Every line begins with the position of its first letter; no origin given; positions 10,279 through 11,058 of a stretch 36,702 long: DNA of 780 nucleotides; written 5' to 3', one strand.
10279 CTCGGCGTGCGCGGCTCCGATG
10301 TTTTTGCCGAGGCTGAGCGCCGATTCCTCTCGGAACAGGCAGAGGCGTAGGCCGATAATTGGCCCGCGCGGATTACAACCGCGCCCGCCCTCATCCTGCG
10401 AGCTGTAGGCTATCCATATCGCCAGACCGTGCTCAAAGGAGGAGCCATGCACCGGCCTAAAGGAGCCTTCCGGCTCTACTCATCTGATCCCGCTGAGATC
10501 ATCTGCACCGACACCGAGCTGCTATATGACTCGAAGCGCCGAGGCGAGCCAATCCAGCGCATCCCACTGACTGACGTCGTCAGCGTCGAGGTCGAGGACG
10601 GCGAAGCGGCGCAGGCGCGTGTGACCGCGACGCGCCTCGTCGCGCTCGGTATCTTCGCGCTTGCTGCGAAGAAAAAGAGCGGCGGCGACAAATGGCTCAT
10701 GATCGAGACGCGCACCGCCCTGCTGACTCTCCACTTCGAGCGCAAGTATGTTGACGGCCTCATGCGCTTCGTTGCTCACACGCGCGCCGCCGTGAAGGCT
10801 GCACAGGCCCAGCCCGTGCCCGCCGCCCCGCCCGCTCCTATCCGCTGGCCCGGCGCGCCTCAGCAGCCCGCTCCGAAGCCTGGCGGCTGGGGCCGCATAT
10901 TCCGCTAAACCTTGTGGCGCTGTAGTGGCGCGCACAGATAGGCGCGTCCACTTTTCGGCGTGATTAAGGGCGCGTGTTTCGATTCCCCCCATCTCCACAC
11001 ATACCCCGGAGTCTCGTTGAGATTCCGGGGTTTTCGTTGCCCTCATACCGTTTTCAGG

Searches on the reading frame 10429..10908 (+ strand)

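Call 34: search_protein_families(library=pfam, proteins=[window:10429-10908:+], max_evalue=0.01)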
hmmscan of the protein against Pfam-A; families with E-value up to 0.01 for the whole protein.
window:10429-10908:+ (159 aa): 0 families

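Call 75: search_protein_families(library=padloc, proteins=[window:10429-10908:+], max_evalue=0.01)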
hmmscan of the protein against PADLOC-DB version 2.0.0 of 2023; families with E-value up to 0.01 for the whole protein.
window:10429-10908:+ (159 aa): 0 families

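Call 76: search_protein_families(library=phrogs, proteins=[window:10429-10908:+], max_evalue=0.001)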
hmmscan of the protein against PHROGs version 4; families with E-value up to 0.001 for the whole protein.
window:10429-10908:+ (159 aa): 1 family
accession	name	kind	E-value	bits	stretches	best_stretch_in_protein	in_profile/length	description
phrog_26783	-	unknown function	4.5e-05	24.4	1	51-84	51-83/124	-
